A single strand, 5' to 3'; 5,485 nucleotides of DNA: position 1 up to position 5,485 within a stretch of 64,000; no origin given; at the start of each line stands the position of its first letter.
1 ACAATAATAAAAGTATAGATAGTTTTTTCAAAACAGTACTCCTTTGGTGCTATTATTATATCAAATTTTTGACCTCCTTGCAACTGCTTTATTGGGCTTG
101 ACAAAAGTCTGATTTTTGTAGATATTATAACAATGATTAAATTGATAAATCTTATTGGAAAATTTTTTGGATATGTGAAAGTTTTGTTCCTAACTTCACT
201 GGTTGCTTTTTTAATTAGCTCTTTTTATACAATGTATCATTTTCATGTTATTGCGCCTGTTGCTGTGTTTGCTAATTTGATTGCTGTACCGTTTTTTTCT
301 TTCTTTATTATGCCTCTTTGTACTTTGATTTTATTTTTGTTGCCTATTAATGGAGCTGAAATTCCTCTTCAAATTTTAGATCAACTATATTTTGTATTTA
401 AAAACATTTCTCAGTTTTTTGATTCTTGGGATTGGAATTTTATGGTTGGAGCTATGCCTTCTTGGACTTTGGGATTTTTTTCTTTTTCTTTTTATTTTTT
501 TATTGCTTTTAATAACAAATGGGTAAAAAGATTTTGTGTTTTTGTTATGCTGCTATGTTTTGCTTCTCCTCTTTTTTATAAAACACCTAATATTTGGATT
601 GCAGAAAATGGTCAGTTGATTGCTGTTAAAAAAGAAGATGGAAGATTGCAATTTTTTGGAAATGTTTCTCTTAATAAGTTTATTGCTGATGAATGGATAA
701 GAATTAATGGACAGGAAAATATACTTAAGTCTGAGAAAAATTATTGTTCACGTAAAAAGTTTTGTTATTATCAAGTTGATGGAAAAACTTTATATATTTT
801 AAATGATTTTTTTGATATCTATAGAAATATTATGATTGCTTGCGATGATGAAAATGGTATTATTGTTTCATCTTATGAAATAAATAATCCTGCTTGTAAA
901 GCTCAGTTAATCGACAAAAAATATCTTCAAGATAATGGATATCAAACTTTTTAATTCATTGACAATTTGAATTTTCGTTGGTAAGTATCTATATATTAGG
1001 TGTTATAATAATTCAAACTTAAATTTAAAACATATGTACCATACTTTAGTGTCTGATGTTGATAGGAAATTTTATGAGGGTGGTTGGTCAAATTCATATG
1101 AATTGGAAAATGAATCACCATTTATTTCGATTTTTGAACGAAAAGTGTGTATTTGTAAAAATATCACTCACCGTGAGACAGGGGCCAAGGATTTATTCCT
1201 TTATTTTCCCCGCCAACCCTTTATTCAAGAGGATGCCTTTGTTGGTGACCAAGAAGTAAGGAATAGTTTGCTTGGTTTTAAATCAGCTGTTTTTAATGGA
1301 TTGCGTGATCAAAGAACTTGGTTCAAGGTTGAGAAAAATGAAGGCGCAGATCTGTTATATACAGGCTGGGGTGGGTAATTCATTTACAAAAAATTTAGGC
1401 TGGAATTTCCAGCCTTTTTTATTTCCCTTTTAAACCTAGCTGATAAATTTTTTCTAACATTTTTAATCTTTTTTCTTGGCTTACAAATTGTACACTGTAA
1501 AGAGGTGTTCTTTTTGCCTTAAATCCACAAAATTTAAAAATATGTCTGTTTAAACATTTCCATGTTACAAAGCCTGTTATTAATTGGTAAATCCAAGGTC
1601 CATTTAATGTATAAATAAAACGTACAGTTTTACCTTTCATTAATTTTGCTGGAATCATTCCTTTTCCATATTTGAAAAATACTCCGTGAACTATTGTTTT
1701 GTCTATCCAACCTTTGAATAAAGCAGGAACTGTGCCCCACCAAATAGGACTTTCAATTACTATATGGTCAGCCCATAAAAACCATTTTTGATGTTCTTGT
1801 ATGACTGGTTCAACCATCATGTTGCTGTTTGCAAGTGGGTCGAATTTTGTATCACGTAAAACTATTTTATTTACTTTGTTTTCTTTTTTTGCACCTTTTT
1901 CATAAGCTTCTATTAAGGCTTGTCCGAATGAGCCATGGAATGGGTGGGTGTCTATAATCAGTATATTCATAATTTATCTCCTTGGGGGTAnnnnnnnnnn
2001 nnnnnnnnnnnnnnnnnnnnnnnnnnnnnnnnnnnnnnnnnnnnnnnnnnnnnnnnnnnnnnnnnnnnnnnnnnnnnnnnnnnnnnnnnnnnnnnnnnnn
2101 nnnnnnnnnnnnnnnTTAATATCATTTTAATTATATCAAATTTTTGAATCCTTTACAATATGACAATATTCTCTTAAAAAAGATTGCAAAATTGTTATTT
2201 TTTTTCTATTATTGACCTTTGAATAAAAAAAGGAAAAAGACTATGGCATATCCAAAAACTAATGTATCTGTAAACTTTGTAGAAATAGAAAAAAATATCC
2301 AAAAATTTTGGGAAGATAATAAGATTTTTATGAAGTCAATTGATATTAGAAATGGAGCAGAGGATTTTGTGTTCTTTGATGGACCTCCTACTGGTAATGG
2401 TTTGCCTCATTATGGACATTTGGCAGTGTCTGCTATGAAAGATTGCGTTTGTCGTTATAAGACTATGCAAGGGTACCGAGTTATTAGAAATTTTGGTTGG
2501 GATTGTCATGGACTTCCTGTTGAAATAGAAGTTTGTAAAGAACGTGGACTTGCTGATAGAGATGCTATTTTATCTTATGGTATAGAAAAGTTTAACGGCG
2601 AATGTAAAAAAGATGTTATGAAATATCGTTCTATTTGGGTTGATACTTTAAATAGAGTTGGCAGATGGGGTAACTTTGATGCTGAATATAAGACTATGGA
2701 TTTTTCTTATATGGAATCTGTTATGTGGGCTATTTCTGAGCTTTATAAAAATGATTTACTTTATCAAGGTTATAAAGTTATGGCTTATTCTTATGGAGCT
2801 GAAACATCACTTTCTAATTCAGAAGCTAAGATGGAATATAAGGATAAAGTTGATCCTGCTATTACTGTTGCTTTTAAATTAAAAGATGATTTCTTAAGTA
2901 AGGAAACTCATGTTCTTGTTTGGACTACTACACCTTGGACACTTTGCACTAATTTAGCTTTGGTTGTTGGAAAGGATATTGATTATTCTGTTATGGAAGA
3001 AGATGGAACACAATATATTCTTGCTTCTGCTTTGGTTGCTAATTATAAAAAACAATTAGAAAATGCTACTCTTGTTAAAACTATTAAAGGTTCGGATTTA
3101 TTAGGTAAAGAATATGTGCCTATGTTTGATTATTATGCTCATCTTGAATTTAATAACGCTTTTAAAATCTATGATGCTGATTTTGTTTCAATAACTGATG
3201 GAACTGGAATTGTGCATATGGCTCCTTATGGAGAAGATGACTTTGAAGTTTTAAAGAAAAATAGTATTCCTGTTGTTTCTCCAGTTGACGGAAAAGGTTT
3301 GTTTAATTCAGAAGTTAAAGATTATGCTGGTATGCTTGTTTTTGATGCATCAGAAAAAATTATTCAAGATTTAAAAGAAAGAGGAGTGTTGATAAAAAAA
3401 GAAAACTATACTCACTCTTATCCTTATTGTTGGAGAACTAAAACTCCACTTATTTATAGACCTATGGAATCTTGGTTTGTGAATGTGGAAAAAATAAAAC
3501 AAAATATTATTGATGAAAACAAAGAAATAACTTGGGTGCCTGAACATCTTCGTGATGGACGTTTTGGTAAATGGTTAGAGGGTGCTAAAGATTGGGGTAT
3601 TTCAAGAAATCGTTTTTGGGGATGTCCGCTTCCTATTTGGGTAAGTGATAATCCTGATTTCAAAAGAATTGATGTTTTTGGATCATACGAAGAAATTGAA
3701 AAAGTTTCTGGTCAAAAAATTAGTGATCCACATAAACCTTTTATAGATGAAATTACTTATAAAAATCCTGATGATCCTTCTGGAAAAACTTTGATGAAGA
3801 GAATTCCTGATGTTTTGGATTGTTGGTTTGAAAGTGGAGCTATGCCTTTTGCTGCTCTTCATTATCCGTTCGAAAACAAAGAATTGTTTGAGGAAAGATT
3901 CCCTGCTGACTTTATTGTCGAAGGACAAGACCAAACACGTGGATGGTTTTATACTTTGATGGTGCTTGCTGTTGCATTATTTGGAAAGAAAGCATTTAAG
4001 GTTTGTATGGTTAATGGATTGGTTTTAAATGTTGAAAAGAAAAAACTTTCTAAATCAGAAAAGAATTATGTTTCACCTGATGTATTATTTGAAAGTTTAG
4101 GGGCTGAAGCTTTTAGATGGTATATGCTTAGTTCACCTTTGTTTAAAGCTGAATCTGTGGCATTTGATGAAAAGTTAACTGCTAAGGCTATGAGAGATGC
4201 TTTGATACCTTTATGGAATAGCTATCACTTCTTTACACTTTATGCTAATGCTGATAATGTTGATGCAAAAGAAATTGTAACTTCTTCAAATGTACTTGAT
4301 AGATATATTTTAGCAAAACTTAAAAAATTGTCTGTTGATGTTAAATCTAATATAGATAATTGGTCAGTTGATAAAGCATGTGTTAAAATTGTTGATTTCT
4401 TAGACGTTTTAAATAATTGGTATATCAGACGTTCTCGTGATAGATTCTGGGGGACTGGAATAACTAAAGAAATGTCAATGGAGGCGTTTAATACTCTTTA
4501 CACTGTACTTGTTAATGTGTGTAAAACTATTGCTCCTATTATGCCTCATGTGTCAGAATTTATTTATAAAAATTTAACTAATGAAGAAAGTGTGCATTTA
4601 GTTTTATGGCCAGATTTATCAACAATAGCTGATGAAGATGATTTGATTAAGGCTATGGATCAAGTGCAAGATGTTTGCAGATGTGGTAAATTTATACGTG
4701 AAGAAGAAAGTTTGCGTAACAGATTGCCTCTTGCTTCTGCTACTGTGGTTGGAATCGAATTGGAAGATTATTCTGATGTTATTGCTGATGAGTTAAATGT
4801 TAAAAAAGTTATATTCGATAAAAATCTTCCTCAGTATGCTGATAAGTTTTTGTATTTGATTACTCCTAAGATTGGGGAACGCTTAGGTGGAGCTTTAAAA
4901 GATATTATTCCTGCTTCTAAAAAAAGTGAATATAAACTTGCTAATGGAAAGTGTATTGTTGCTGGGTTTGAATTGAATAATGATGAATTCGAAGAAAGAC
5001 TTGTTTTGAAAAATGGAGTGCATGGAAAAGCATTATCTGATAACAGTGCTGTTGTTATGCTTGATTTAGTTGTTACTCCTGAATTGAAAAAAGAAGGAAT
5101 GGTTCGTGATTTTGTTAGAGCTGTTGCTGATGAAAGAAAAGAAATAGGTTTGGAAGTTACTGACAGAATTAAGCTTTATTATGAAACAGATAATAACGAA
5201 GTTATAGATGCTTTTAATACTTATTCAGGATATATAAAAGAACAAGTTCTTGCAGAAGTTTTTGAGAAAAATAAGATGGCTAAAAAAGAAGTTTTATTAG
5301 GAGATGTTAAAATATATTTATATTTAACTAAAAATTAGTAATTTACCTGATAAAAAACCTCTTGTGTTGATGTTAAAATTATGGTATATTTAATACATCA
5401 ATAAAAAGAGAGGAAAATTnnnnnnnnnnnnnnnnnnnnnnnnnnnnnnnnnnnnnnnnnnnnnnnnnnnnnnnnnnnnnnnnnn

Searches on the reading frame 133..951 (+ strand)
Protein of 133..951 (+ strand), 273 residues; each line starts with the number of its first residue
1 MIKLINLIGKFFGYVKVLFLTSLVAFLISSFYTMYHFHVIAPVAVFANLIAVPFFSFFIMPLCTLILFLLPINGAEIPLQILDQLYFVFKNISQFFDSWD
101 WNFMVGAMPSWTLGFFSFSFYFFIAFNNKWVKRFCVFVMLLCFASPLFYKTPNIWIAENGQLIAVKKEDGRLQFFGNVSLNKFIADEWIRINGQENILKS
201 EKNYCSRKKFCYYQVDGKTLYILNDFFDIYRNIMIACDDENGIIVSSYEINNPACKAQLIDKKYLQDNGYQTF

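Call 91: find_encoding_contigs(protein=window:133-951:+, flank=1000, max_places=4)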
Protein window:133-951:+ (273 aa): 2 contigs read that carry it; 1 place shown.
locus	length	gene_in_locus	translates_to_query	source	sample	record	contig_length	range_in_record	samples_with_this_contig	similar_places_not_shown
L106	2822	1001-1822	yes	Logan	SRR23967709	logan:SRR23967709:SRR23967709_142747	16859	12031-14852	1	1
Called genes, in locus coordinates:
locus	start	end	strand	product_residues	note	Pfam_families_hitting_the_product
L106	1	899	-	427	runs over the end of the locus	-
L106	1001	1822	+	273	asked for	PF03772:Competence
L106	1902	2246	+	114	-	-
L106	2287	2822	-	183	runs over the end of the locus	PF02525:Flavodoxin_2, PF03358:FMN_red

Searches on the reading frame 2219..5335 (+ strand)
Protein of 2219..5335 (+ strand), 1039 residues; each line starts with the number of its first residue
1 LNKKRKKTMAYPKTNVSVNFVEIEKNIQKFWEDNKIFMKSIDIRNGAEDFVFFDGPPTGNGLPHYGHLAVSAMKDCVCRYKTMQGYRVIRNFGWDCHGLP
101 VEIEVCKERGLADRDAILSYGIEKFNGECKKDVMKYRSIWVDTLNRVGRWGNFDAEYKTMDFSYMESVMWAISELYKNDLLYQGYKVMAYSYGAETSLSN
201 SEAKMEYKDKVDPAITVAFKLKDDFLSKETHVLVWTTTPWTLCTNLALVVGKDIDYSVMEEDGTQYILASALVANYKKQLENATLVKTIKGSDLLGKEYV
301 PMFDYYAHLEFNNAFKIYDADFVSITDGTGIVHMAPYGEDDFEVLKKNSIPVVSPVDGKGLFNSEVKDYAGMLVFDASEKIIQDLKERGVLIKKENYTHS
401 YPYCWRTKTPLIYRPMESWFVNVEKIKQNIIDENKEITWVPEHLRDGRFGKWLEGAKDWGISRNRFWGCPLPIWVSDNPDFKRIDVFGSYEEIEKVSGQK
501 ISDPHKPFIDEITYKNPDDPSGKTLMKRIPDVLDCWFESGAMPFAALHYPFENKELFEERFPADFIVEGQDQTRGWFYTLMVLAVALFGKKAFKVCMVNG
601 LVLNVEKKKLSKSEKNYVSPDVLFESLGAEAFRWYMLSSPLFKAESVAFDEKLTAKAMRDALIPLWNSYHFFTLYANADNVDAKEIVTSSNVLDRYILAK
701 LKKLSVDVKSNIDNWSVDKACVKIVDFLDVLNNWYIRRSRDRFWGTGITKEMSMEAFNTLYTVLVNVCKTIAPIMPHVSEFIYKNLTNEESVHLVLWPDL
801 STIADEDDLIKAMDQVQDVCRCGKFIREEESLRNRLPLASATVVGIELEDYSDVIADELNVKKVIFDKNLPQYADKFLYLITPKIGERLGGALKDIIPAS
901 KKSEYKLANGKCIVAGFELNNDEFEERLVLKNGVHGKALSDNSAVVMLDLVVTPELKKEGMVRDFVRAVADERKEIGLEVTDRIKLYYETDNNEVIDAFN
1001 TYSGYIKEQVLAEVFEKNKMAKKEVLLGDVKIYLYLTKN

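Call 67: search_protein_families(library=pfam, proteins=[window:2219-5335:+], max_evalue=0.001)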
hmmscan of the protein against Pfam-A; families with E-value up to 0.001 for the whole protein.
window:2219-5335:+ (1039 aa): 4 families
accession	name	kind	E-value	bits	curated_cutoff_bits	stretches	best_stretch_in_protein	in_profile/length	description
PF00133.28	tRNA-synt_1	-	2.7e-126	422.1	22.7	1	27-646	2-412/414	tRNA synthetases class I (I, L, M and V)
PF19302.4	DUF5915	-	2.5e-26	92.8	27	1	853-1037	2-193/195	Domain of unknown function (DUF5915)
PF08264.19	Anticodon_1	-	3.2e-26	92.4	25.1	1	694-838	1-144/148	Anticodon-binding domain of tRNA ligase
PF09334.17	tRNA-synt_1g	-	1.6e-13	50.7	20.1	1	60-108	11-59/391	tRNA synthetases class I (M)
